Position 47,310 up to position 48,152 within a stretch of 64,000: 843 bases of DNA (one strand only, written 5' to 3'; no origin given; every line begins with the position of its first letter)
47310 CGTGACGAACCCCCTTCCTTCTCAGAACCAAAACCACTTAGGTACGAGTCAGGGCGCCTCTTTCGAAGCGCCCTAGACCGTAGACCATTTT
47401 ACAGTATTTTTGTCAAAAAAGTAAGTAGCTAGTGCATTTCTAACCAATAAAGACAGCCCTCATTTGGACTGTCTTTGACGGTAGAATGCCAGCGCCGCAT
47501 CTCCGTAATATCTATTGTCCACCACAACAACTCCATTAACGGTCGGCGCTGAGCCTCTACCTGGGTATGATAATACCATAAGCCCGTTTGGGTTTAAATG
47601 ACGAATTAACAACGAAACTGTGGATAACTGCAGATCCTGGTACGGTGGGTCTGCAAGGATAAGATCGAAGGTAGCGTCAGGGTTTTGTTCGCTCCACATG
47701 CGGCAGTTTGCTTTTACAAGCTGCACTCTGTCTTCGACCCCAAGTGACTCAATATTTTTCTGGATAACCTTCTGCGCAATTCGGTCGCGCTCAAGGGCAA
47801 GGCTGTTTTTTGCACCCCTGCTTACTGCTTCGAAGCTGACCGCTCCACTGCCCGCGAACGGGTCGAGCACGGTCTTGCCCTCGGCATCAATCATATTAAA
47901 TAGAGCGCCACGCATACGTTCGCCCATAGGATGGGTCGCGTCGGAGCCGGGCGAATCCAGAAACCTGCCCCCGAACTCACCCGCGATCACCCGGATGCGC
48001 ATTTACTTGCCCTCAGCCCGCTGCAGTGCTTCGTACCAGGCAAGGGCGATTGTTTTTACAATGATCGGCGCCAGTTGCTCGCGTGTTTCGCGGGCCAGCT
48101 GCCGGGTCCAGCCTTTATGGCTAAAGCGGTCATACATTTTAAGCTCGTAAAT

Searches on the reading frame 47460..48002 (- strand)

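Call 80: search_protein_families(library=padloc, proteins=[window:47460-48002:-], max_evalue=0.001)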
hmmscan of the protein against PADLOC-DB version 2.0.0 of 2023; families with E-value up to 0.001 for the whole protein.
window:47460-48002:- (180 aa): 20 families
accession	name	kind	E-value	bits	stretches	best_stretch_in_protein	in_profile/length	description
PDLC04134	mad2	-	1.7e-22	77.9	1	20-150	269-400/492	mads_2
PDLC03371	MTase_II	-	1.4e-07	29.3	0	90-122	8-40/260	Type II methyltransferase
PDLC03283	MTase_II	-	4.6e-06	24.1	1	33-87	221-274/352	Type II methyltransferase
PDLC03216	MTase_II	-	5.8e-06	23.5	0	94-127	13-45/364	Type II methyltransferase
PDLC03738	oMTase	-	8.2e-06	22.7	0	94-128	22-55/376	orphan methyltransferase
PDLC03299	MTase_II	-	1e-05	23.2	0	40-65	214-239/296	Type II methyltransferase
PDLC03259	MTase_II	-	1.9e-05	21.7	1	28-83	200-254/423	Type II methyltransferase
PDLC03300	MTase_II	-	2.5e-05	21.5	0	39-85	232-277/302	Type II methyltransferase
PDLC03350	MTase_II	-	4.1e-05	21.1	1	30-86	242-297/312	Type II methyltransferase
PDLC03322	MTase_II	-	4.4e-05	20.5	0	38-64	61-87/446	Type II methyltransferase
PDLC03224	MTase_II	-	5.4e-05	20.3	0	41-80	93-131/481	Type II methyltransferase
PDLC03353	MTase_II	-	5.6e-05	20.8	0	36-84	203-250/260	Type II methyltransferase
PDLC03228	MTase_II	-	5.8e-05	21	0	33-65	152-187/227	Type II methyltransferase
PDLC03320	MTase_II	-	9.8e-05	19.6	0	91-121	31-61/289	Type II methyltransferase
PDLC03260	MTase_II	-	0.00013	19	1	34-116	258-342/349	Type II methyltransferase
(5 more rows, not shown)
